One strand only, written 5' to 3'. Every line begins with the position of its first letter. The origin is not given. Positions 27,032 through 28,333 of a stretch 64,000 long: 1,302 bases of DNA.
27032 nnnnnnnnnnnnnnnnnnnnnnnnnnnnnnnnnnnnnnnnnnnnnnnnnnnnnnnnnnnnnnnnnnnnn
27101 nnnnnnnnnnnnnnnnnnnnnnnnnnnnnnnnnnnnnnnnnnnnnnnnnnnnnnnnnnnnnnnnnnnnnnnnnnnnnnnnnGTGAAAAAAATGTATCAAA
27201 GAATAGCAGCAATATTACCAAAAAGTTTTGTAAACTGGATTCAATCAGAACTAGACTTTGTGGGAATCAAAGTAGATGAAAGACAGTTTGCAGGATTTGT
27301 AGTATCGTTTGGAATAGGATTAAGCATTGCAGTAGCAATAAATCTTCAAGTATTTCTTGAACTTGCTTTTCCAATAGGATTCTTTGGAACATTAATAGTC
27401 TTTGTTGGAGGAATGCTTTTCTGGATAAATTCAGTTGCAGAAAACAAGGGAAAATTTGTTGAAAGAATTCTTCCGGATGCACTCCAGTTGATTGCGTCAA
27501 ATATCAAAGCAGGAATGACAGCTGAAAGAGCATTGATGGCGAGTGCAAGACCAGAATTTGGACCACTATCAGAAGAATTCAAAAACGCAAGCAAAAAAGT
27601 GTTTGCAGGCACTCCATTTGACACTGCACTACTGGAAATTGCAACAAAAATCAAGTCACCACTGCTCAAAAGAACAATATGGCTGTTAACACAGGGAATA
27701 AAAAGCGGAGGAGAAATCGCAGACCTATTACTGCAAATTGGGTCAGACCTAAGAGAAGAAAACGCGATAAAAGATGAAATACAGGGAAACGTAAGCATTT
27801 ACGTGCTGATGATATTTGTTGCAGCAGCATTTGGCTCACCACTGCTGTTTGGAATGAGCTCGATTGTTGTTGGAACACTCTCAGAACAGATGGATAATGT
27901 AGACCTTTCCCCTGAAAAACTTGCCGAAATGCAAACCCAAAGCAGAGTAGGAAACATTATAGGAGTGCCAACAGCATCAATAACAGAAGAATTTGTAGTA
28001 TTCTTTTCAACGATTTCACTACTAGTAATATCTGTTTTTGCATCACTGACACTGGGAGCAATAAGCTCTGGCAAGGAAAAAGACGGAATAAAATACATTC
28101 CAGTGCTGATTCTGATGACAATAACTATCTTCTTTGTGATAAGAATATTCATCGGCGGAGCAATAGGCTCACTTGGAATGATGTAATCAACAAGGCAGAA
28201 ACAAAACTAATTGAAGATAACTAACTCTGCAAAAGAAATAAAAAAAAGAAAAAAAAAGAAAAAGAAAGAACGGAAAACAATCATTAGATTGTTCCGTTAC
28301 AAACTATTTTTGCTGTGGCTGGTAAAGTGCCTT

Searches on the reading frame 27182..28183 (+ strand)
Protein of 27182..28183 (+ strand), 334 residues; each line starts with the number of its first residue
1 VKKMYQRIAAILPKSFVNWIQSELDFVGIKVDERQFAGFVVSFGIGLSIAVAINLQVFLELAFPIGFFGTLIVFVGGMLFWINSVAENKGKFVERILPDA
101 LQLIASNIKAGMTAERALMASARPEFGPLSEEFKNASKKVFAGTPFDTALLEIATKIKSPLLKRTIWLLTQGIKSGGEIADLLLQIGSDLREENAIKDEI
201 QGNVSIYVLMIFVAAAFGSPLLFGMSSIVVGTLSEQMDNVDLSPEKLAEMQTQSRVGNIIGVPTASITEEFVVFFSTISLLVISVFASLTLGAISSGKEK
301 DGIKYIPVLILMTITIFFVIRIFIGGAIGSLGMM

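Call 18: search_protein_families(library=ncbifam, proteins=[window:27182-28183:+], max_evalue=0.01)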
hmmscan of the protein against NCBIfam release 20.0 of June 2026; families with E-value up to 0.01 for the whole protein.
window:27182-28183:+ (334 aa): 1 family
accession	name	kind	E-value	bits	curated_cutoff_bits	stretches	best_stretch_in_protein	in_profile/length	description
NF004705.1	PRK06041.1-3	equivalog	0.007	15.4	400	0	40-329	194-463/465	archaellar assembly protein ArlJ/FlaJ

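Call 42: search_protein_families(library=pfam, proteins=[window:27182-28183:+], max_evalue=0.01)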
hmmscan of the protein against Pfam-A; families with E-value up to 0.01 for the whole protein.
window:27182-28183:+ (334 aa): 1 family
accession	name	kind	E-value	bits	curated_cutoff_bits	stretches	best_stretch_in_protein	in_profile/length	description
PF00482.28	T2SSF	-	4.3e-16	59.5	25.2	1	101-224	2-122/125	Type II secretion system (T2SS), protein F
